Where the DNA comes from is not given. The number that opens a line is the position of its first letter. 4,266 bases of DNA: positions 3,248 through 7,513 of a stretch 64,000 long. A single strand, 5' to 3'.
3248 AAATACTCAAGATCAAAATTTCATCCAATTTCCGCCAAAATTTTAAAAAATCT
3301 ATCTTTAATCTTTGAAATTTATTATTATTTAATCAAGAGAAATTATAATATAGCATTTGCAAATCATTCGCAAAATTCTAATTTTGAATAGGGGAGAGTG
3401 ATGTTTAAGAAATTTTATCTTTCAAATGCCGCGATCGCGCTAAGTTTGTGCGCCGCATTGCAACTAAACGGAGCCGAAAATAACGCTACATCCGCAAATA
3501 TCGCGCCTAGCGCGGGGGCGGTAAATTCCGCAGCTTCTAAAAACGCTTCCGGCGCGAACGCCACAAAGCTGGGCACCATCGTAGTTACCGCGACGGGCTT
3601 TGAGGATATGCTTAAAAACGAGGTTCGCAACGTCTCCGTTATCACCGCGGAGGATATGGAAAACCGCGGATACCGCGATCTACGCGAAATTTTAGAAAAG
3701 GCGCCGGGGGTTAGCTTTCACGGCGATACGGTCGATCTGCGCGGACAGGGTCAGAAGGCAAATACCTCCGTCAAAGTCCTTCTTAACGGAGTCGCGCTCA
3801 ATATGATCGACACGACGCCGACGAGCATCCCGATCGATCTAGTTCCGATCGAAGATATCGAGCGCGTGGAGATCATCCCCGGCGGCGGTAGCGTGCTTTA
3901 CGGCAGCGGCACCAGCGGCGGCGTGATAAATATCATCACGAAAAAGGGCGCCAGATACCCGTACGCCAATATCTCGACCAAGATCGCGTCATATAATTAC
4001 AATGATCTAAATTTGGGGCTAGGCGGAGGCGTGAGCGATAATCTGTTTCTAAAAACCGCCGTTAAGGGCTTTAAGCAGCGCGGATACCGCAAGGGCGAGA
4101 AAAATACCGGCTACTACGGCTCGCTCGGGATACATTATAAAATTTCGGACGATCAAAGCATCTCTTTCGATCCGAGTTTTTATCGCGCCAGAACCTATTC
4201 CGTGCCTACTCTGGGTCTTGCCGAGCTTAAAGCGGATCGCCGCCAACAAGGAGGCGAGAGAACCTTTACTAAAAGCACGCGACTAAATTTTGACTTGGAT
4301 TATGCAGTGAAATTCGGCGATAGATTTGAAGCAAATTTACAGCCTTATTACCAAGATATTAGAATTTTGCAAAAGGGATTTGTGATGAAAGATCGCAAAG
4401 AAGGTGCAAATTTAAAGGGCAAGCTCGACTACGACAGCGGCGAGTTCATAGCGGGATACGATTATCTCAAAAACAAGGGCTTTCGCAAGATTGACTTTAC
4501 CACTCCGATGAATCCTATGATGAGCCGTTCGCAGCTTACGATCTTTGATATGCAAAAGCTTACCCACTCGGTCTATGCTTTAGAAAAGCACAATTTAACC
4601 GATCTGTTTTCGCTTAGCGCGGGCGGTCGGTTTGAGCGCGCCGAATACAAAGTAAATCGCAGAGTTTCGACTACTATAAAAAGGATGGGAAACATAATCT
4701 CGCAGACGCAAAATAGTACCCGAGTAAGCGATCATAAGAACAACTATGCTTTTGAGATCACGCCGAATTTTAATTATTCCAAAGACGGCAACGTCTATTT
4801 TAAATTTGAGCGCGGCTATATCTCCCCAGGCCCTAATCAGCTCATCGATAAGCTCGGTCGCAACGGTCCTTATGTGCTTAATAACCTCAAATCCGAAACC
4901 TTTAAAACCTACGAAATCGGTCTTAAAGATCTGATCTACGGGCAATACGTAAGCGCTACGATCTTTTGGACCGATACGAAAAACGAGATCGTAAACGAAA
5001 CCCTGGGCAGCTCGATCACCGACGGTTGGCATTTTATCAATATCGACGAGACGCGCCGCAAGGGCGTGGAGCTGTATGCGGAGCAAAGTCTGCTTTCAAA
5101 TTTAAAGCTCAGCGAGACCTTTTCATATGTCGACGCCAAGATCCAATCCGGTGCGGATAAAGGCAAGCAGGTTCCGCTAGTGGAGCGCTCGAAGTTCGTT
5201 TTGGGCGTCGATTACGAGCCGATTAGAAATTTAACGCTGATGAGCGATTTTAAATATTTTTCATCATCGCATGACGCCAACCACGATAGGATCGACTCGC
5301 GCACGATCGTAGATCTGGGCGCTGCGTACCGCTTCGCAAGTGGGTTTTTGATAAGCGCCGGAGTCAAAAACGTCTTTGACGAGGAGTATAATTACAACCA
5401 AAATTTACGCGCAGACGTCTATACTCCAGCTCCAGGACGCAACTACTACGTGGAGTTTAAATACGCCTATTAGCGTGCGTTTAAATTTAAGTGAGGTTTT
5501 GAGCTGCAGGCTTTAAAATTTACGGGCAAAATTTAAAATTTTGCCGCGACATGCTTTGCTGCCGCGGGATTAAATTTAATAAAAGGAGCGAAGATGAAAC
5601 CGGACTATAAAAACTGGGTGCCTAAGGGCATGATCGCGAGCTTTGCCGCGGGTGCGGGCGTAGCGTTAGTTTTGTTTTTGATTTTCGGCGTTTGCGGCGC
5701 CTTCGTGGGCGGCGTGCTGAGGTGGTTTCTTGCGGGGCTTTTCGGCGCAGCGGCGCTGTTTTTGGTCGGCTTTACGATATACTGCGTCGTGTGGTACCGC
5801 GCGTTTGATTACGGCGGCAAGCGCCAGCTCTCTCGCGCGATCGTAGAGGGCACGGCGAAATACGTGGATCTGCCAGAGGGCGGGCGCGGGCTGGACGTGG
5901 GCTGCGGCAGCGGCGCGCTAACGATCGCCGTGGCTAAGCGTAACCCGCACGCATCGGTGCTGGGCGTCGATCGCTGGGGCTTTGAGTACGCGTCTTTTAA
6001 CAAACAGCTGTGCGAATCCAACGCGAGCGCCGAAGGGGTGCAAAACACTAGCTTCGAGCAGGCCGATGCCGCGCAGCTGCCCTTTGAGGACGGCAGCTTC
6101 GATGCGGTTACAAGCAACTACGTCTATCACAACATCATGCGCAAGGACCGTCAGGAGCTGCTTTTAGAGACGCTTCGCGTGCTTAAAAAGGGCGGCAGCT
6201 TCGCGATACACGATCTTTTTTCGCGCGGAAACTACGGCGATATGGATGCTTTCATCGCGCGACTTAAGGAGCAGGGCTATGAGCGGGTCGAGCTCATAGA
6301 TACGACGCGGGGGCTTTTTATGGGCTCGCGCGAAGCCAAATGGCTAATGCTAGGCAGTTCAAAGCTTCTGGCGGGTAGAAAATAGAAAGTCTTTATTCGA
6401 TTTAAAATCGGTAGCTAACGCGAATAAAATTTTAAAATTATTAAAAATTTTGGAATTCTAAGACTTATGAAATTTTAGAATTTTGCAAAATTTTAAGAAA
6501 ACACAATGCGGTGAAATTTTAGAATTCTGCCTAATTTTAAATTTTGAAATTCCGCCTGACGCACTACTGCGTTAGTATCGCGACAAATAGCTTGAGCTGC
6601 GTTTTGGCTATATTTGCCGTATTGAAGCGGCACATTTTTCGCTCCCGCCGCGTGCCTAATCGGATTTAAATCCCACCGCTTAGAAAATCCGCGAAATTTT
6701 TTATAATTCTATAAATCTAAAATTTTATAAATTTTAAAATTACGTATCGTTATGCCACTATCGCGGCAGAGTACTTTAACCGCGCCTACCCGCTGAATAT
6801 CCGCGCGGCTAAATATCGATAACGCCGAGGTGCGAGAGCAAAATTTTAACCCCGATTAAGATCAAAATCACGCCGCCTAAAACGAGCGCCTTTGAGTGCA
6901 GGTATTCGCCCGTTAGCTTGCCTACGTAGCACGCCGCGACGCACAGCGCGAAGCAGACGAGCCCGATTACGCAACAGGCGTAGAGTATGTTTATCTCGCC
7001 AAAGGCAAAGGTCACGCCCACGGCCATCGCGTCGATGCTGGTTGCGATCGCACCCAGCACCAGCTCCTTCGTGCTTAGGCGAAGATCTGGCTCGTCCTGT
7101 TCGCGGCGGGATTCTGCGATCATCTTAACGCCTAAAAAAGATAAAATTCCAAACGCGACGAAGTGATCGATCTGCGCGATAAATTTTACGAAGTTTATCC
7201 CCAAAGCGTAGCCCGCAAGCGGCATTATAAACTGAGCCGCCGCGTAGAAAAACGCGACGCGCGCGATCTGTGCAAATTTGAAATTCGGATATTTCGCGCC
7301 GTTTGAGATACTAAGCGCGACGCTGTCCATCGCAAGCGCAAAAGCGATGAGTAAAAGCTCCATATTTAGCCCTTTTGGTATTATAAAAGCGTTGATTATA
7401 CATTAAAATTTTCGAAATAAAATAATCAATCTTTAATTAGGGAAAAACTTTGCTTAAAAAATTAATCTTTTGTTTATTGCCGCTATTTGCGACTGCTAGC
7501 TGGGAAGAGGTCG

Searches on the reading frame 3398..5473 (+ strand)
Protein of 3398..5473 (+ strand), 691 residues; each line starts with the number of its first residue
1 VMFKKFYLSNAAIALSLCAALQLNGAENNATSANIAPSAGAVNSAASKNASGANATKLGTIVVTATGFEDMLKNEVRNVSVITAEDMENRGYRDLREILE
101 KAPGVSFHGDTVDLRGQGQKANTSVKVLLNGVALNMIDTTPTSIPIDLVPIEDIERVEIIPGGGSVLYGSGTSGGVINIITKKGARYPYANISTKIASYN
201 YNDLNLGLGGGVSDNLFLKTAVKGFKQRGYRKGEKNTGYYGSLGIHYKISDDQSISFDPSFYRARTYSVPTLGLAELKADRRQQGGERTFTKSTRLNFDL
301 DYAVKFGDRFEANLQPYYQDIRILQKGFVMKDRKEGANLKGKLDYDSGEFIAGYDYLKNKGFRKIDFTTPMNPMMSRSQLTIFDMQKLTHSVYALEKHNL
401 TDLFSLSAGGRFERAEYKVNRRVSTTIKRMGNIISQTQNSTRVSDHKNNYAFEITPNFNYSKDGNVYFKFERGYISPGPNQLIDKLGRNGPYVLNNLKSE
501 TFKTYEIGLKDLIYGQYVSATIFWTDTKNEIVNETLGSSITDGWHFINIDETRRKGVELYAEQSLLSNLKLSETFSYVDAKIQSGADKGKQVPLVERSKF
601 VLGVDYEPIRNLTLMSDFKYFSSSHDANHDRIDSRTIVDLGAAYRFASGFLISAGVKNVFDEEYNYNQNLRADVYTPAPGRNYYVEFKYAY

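Call 58: search_protein_families(library=pfam, proteins=[window:3398-5473:+], max_evalue=0.00001)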
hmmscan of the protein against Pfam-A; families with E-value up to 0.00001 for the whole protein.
window:3398-5473:+ (691 aa): 2 families
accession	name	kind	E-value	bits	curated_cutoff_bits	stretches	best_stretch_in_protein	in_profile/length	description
PF00593.30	TonB_dep_Rec_b-barrel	-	2e-39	137.1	27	1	235-659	12-436/436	TonB dependent receptor-like, beta-barrel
PF07715.20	Plug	-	1.2e-20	74.5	23.9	1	77-176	7-107/107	TonB-dependent Receptor Plug Domain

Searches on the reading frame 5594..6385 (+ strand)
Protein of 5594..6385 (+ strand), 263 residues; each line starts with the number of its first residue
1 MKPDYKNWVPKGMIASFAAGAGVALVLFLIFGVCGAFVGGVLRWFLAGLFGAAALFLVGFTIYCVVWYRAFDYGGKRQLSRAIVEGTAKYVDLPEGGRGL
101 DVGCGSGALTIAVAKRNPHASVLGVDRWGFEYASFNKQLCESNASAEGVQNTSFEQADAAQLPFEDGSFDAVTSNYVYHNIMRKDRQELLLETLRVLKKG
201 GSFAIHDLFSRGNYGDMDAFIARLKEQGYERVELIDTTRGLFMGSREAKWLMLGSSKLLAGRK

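Call 58: search_protein_families(library=pfam, proteins=[window:5594-6385:+], max_evalue=0.00001)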
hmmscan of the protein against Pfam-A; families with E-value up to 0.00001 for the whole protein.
window:5594-6385:+ (263 aa): 9 families
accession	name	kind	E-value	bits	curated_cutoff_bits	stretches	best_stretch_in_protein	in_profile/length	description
PF08241.18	Methyltransf_11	-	1.6e-20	74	21.2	1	100-205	1-95/95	Methyltransferase domain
PF13649.12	Methyltransf_25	-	1.3e-19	71.1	27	1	100-201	2-97/97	Methyltransferase domain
PF13847.12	Methyltransf_31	-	2.8e-18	66.4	27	1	97-209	5-113/145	Methyltransferase domain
PF08242.18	Methyltransf_12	-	2.1e-13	51.2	30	1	100-202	1-97/98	Methyltransferase domain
PF01209.24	Ubie_methyltran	-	2.7e-13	50.3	20.1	1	94-205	46-151/233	ubiE/COQ5 methyltransferase family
PF13489.12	Methyltransf_23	-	2.6e-11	43.9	27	1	77-212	3-123/164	Methyltransferase domain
PF05175.20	MTS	-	8.7e-10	38.9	23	1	95-205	31-138/170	Methyltransferase small domain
PF02390.23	Methyltransf_4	-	3.1e-07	30.5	24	1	100-203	6-113/173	Putative methyltransferase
PF05148.21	Methyltransf_8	-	1e-06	29.2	27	1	151-234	105-183/219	Hypothetical methyltransferase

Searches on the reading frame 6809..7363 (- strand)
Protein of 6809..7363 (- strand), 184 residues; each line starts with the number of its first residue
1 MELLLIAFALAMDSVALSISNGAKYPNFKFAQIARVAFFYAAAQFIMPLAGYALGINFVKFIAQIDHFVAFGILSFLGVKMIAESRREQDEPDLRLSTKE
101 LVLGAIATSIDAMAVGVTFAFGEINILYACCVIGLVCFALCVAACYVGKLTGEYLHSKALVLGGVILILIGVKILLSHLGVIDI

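Call 58: search_protein_families(library=pfam, proteins=[window:6809-7363:-], max_evalue=0.00001)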
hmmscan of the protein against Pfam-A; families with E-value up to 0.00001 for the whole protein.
window:6809-7363:- (184 aa): 1 family
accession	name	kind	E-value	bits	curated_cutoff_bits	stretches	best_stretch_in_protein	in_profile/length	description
PF02659.21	Mntp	-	5.3e-44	150.1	24.4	1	28-175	2-152/152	Putative manganese efflux pump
